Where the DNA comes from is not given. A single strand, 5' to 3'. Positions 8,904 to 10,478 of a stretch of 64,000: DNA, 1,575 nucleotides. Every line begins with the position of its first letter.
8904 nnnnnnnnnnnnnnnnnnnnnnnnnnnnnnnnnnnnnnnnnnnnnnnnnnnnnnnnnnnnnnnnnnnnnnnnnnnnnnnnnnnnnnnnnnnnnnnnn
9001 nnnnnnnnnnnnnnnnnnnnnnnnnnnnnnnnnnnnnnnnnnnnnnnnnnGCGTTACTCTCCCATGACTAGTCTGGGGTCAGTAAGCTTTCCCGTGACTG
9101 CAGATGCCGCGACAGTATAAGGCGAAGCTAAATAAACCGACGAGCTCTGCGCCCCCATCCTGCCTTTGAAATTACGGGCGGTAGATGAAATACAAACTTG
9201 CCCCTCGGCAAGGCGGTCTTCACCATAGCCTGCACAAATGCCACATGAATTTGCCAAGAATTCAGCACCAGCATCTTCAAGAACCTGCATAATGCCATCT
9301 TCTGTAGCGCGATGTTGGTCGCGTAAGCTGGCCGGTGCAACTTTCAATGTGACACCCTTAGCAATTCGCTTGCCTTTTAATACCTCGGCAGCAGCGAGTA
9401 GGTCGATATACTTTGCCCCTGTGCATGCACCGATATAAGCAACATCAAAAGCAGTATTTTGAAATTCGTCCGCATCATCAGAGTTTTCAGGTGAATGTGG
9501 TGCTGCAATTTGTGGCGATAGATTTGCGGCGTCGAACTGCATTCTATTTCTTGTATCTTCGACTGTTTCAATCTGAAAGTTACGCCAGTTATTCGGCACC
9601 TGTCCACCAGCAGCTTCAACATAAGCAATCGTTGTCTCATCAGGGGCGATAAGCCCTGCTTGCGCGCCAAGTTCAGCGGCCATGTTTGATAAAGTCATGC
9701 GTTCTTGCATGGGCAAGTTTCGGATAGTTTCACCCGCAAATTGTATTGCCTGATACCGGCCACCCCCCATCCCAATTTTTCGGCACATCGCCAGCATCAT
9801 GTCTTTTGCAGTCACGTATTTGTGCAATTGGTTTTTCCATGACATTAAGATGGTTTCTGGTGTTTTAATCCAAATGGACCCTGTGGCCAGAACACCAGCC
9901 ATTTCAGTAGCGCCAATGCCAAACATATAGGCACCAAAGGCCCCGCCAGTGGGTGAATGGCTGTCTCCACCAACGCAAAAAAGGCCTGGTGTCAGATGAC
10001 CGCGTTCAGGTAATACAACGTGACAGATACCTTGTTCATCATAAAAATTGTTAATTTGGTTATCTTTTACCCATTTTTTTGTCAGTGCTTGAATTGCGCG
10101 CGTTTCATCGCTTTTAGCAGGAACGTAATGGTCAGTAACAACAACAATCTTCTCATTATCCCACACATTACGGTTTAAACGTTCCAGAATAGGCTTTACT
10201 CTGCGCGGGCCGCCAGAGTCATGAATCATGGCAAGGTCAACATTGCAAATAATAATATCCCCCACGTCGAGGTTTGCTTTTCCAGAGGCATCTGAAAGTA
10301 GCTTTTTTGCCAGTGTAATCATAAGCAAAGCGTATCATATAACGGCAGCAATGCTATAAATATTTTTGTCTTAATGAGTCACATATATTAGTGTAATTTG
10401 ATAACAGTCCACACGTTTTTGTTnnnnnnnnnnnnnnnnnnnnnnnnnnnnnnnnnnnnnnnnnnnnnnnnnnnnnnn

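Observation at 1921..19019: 17-kb catabolic island combining lactam/hydantoin ring-opening with methylcitrate-type C-C chemistry; substrate unknown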

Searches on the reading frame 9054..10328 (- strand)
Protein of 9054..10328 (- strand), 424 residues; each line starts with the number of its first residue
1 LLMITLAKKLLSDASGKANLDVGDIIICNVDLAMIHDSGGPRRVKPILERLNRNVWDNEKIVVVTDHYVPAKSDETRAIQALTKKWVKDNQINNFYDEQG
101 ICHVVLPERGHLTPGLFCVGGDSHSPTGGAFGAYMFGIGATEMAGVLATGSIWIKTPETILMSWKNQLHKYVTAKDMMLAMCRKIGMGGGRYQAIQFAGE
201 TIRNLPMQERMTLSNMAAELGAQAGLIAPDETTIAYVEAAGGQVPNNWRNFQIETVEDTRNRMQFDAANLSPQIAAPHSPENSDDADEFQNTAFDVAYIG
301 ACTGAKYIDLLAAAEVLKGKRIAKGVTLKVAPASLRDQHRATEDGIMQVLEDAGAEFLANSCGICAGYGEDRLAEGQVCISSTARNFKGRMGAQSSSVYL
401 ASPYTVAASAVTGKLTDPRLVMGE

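Call 3: search_protein_families(library=pfam, proteins=[window:9054-10328:-])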
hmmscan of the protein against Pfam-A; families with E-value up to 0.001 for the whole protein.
window:9054-10328:- (424 aa): 1 family
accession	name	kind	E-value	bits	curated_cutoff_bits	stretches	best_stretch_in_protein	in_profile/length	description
PF00330.25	Aconitase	-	1.2e-90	305.1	28.7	1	27-413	18-463/463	Aconitase family (aconitate hydratase)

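Call 5: search_protein_families(library=ncbifam, proteins=[window:9054-10328:-], max_evalue=0.00001)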
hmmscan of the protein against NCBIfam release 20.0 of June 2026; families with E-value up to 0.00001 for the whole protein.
window:9054-10328:- (424 aa): 19 families
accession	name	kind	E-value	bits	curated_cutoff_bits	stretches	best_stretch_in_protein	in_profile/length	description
NF001614.1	PRK00402.1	subfamily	2.4e-151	504.1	385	1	5-419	2-415/415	aconitase/3-isopropylmalate dehydratase large subunit family protein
TIGR01343.1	hacA_fam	subfamily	1.8e-130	435.2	385.7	1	5-419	1-412/412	homoaconitate hydratase family protein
TIGR02086.1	IPMI_arch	subfamily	1.2e-121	406.3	410.15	1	5-419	2-410/411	3-isopropylmalate dehydratase/homoaconitate hydratase family large subunit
NF040615.1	HacA_Meth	equivalog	9.7e-117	390.2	550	1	5-417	2-417/419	homoaconitase large subunit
TIGR02083.1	LEU2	equivalog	1.4e-105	353.6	610.65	1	4-419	1-417/419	3-isopropylmalate dehydratase large subunit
NF009116.0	PRK12466.1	subfamily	2.5e-95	319.8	531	2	5-284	6-301/472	3-isopropylmalate dehydratase large subunit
NF004016.0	PRK05478.1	subfamily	9.8e-91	304.6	510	2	26-283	24-298/468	3-isopropylmalate dehydratase large subunit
NF005558.0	PRK07229.1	equivalog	3.6e-79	267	612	1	5-420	4-414/647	aconitate hydratase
TIGR00170.1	leuC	equivalog_domain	5.5e-75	252.7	560.25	2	24-277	21-291/466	3-isopropylmalate dehydratase large subunit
TIGR01342.1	acon_putative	hypoth_equivalog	1.3e-66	225.2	719.15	1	5-420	1-411/655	putative aconitate hydratase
TIGR00139.1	h_aconitase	equivalog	1.2e-58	199.1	529.9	2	263-421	289-457/709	homoaconitase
TIGR01340.1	aconitase_mito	equivalog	1.5e-36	126.1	825.35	1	91-416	125-473/745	aconitate hydratase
NF006690.0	PRK09238.1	equivalog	2.4e-31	108.5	782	2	271-416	670-812/852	bifunctional aconitate hydratase 2/2-methylisocitrate dehydratase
NF009520.0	PRK12881.1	subfamily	1.1e-26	92.8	905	2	117-243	206-332/893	aconitate hydratase AcnA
NF006757.0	PRK09277.1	subfamily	2.1e-26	91.9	686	2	117-243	206-332/888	aconitate hydratase AcnA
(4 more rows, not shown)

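Call 14: find_related_loci(query=window:9054-10328:-, collection=genome_contigs, flank=10000)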
Query window:9054-10328:- (424 aa) in genome_contigs; peptide patterns used: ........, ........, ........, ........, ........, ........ (x = any residue, [..] = any of these).
56 stretches matched a pattern; 21 encode a relative of the query (tblastn E <= 1e-3); 21 distinct loci.
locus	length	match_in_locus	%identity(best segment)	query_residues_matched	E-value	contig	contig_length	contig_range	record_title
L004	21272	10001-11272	94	1-424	0e+0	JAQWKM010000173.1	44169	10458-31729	MAG: Paracoccaceae bacterium isolate cluster2_bin.10 k141_515876, whole genome shotgun sequence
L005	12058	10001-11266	92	1-422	0e+0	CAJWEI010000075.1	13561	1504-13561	MAG TPA_asm: uncultured Alphaproteobacteria bacterium isolate ERR599052_bin.48_MetaBAT_v2.12.1_MAG genome assembly, cont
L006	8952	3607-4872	87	3-424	0e+0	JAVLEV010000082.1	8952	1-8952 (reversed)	MAG: Planktomarina sp. isolate C2-1 ANT28_SAMPLE241_METAG-scaffold_1941, whole genome shotgun sequence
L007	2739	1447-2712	76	1-422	0e+0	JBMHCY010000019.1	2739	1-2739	MAG: Candidatus Puniceispirillales bacterium isolate xHP1_bin.70 c_000000000019, whole genome shotgun sequence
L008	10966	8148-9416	74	1-423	0e+0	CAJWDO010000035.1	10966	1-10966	MAG TPA_asm: uncultured Alphaproteobacteria bacterium isolate ERR599052_bin.51_MetaBAT_v2.12.1_MAG genome assembly, cont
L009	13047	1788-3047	73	3-422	0e+0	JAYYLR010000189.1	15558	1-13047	MAG: Pseudomonadota bacterium isolate DS_MAG23 DS_MAG23_0189, whole genome shotgun sequence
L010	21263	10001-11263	72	3-423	0e+0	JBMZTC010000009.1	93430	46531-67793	MAG: Candidatus Puniceispirillaceae bacterium isolate ME_XS_2302_7_bin_24 ME_XS_2302_7_bin_24_8, whole genome shotgun se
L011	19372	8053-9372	57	4-420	7e-166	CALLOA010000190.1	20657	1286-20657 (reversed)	MAG: uncultured Granulosicoccaceae bacterium isolate R1_Bin_METABAT__111_1 genome assembly, contig: c_000000418192, whol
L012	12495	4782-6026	61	4-419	1e-164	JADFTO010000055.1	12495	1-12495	MAG: Proteobacteria bacterium isolate B9T3L8 B9T3L8_NODE1414, whole genome shotgun sequence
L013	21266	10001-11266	58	2-424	2e-162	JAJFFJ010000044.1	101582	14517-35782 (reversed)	MAG: Alphaproteobacteria bacterium isolate OFTM385 OFTM385_43, whole genome shotgun sequence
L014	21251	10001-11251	59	5-422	2e-160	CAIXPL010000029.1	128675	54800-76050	MAG: uncultured proteobacterium isolate C24_bin-1825 genome assembly, contig: bin-1825:29/38, whole genome shotgun seque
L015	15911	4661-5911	59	5-422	6e-160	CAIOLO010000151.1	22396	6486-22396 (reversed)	MAG: uncultured beta proteobacterium isolate LJ_bin-1959 genome assembly, contig: bin-1959:151/172, whole genome shotgun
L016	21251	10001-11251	59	5-422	3e-156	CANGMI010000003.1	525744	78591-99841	MAG: Proteobacteria bacterium isolate Jr-7aug17-123 genome assembly, contig: Jr-7aug17-C6, whole genome shotgun sequence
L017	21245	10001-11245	59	5-419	9e-156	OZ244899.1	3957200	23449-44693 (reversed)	MAG: Alphaproteobacteria bacterium isolate 24d3793c-6b50-40cf-b56c-2e6914e210b4 genome assembly, chromosome: 1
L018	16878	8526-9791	74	1-422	0e+0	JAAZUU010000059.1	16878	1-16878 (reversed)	MAG: Rhodobiaceae bacterium isolate AW_metabat.4 AW_C387, whole genome shotgun sequence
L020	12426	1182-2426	59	5-419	2e-155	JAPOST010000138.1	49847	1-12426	MAG: Rhodospirillaceae bacterium isolate CAR2_bin_5 NODE_194_length_49847_cov_12.0164, whole genome shotgun sequence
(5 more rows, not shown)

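Call 21: search_protein_families(library=pfam, proteins=[L011:1220-2269:-, L011:2404-3399:-, L011:3662-4654:+, L011:4729-6063:-, L011:6091-6585:-, L011:6654-7733:-, L011:15367-16530:-, L011:16543-17502:-, L011:17927-18733:-, L011:18780-19337:-], max_evalue=0.00001)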
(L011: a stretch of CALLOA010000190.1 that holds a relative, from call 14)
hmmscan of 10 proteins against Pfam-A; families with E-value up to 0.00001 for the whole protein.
L011:1220-2269:- (349 aa): 2 families
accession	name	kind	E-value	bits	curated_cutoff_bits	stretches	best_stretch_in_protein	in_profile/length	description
PF00005.33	ABC_tran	-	6.6e-33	114.7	25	1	48-194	3-136/137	ABC transporter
PF13304.12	AAA_21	-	1.1e-06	29.4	27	1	150-226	221-299/304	AAA domain, putative AbiEii toxin, Type IV TA system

L011:2404-3399:- (331 aa): 1 family
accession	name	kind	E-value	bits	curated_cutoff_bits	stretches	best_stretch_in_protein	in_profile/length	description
PF04069.17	OpuAC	-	8.5e-53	180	21.2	1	39-321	2-257/257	Substrate binding domain of ABC-type glycine betaine transport system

L011:3662-4654:+ (330 aa): 2 families
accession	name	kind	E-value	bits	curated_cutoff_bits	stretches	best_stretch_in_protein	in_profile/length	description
PF19420.4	DDAH_eukar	-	1.4e-17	64.3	23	1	89-321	25-286/291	N,N dimethylarginine dimethylhydrolase, eukaryotic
PF02274.22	ADI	-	3.3e-17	63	22.8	2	122-231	124-247/377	Arginine deiminase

L011:4729-6063:- (444 aa): 1 family
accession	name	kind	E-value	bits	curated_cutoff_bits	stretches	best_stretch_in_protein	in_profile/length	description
PF06808.19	DctM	-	3e-71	240.9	23.8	1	11-436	1-413/413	Tripartite ATP-independent periplasmic transporter, DctM component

L011:6091-6585:- (164 aa): 1 family
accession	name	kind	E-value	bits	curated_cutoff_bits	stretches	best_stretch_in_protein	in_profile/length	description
PF04290.18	DctQ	-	2.1e-15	57.2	28.3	1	23-148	2-125/132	Tripartite ATP-independent periplasmic transporters, DctQ component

L011:6654-7733:- (359 aa): 1 family
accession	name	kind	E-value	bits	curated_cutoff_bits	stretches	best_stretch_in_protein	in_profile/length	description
PF03480.18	DctP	-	5.2e-26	92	23.4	1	67-324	12-271/286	Bacterial extracellular solute-binding protein, family 7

L011:15367-16530:- (387 aa): 1 family
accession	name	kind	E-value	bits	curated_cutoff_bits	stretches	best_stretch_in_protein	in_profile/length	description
PF04577.19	Glyco_transf_61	-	5.8e-25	88.6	27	1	126-319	1-137/137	Glycosyltransferase 61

L011:16543-17502:- (319 aa): 1 family
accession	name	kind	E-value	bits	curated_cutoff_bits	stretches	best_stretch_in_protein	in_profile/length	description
PF00487.30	FA_desaturase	-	3.3e-08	34.1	29.7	1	56-256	3-224/253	Fatty acid desaturase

L011:17927-18733:- (268 aa): 0 families

L011:18780-19337:- (185 aa): 1 family
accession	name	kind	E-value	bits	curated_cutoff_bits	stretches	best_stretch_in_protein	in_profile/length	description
PF09967.15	DUF2201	-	9e-24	84.4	26.4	1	61-184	2-122/123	VWA-like domain (DUF2201)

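Call 22: search_protein_families(library=pfam, proteins=[L017:353-1225:-, L017:1301-1951:-, L017:1948-3246:-, L017:3281-5008:-, L017:5150-6100:+, L017:6303-7898:+, L017:8652-9476:-, L017:14416-15264:+, L017:18374-19525:+, L017:19883-20839:+], max_evalue=0.00001)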
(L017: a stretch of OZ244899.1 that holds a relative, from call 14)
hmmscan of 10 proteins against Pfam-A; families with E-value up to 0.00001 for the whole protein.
L017:353-1225:- (290 aa): 1 family
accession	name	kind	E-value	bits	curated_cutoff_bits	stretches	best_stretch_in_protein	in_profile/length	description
PF17645.6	Amdase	-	2e-13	51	25.9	1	120-286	60-227/228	Arylmalonate decarboxylase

L017:1301-1951:- (216 aa): 1 family
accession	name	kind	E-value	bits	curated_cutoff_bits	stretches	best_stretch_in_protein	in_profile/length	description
PF00857.26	Isochorismatase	-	1.1e-35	123.7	27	1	24-198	2-174/175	Isochorismatase domain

L017:1948-3246:- (432 aa): 2 families
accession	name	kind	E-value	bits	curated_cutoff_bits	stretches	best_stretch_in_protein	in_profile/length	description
PF01494.25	FAD_binding_3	-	5.7e-62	210.4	22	1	37-376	4-348/349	FAD binding domain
PF01266.30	DAO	-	8.5e-07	29.2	27.9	0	36-76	1-43/353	FAD dependent oxidoreductase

L017:3281-5008:- (575 aa): 3 families
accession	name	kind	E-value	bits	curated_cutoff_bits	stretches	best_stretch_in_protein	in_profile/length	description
PF02775.26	TPP_enzyme_C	-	2.3e-39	135.1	21.9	1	393-538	1-150/151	Thiamine pyrophosphate enzyme, C-terminal TPP binding domain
PF02776.23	TPP_enzyme_N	-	3.6e-35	120.7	26.8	1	13-127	2-117/119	Thiamine pyrophosphate enzyme, N-terminal TPP binding domain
PF00205.28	TPP_enzyme_M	-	1.5e-23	83.5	30.4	1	199-334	2-135/137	Thiamine pyrophosphate enzyme, central domain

L017:5150-6100:+ (316 aa): 2 families
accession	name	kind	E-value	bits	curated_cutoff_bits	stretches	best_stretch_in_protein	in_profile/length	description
PF03358.20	FMN_red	-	4.9e-43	146.8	24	1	128-276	1-152/152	NADPH-dependent FMN reductase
PF02525.22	Flavodoxin_2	-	6.3e-09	36.3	27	1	128-222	1-105/198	Flavodoxin-like fold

L017:6303-7898:+ (531 aa): 2 families
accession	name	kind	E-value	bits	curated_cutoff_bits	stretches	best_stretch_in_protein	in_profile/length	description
PF09820.16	AAA-ATPase_like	-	1.1e-57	195.5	26.1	1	16-213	1-201/201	Predicted AAA-ATPase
PF08011.17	PDDEXK_9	-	2.1e-11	44.1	25.5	1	427-520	2-102/105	PD-(D/E)XK nuclease superfamily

L017:8652-9476:- (274 aa): 0 families

L017:14416-15264:+ (282 aa): 0 families

L017:18374-19525:+ (383 aa): 1 family
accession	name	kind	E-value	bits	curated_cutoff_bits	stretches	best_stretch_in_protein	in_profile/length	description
PF00892.27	EamA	-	2.4e-23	83.3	28.2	2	250-372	8-131/135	EamA-like transporter family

L017:19883-20839:+ (318 aa): 1 family
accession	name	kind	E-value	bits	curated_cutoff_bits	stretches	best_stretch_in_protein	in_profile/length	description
PF05982.17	Sbt_1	-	2.1e-110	369.3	27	1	7-311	1-307/308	Na+-dependent bicarbonate transporter superfamily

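Call 36: search_protein_families(library=pfam, proteins=[L018:192-1577:-, L018:2662-4113:-, L018:4110-5048:-, L015:7371-8852:+, L015:8940-9920:+, L015:3579-4460:-, L020:8551-9045:+, L020:10275-11231:+, L010:297-1214:+, L010:18981-20216:+], max_evalue=0.00001)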
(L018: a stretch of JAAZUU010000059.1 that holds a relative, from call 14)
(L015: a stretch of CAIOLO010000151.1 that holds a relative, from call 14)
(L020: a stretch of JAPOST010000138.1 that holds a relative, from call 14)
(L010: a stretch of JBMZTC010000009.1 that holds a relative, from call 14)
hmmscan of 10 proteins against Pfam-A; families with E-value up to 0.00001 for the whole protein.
L018:192-1577:- (461 aa): 2 families
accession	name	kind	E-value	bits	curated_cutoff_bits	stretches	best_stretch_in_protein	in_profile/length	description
PF01979.26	Amidohydro_1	-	2.7e-17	63.5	25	1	54-439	1-345/345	Amidohydrolase family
PF07969.17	Amidohydro_3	-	3.6e-13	50.2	29.7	1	359-439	404-471/472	Amidohydrolase family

L018:2662-4113:- (483 aa): 2 families
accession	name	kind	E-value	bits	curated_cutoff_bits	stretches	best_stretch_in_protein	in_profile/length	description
PF01979.26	Amidohydro_1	-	4.7e-16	59.4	25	1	52-438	1-344/345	Amidohydrolase family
PF07969.17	Amidohydro_3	-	1e-14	55.3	29.7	1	361-407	405-451/472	Amidohydrolase family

L018:4110-5048:- (312 aa): 1 family
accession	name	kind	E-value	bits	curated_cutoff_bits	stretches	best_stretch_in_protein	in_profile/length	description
PF00795.27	CN_hydrolase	-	2.9e-46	158.3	23.2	1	10-276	6-251/256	Carbon-nitrogen hydrolase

L015:7371-8852:+ (493 aa): 2 families
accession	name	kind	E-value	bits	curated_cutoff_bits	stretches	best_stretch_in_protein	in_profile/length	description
PF01979.26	Amidohydro_1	-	2.2e-14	53.9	25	1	57-469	2-345/345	Amidohydrolase family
PF07969.17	Amidohydro_3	-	1.3e-08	35.3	29.7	0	390-470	405-472/472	Amidohydrolase family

L015:8940-9920:+ (326 aa): 2 families
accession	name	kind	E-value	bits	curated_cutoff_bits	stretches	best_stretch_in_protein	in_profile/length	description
PF00497.25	SBP_bac_3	-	1.6e-26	93.1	26.4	1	62-290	1-131/132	Bacterial extracellular solute-binding proteins, family 3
PF12974.12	Phosphonate-bd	-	2.1e-07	31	27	1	91-281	17-222/242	ABC transporter, phosphonate, periplasmic substrate-binding protein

L015:3579-4460:- (293 aa): 2 families
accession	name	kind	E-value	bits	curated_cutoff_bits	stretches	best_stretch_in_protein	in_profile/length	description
PF03916.19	NrfD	-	3.2e-13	50.4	25.8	1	57-288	52-309/313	Polysulphide reductase, NrfD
PF04976.17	DmsC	-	3.8e-07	30.3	22.3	1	70-252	62-240/275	DMSO reductase anchor subunit (DmsC)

L020:8551-9045:+ (164 aa): 0 families

L020:10275-11231:+ (318 aa): 1 family
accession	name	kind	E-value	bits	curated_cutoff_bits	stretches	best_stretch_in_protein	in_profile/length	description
PF05982.17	Sbt_1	-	8.3e-110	367.3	27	1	7-311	1-307/308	Na+-dependent bicarbonate transporter superfamily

L010:297-1214:+ (305 aa): 2 families
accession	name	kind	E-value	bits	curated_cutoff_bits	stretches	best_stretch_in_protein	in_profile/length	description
PF03466.25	LysR_substrate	-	2.2e-37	128.9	28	1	94-298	3-207/209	LysR substrate binding domain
PF00126.33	HTH_1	-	4.1e-21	75.1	26.6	1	13-68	5-60/60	Bacterial regulatory helix-turn-helix protein, lysR family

L010:18981-20216:+ (411 aa): 2 families
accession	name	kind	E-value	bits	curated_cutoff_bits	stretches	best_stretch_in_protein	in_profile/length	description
PF00557.29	Peptidase_M24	-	1.7e-38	133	23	1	193-395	1-208/208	Metallopeptidase family M24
PF01321.24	Creatinase_N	-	6.7e-13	49.7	22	1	7-186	3-128/128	Creatinase/Prolidase N-terminal domain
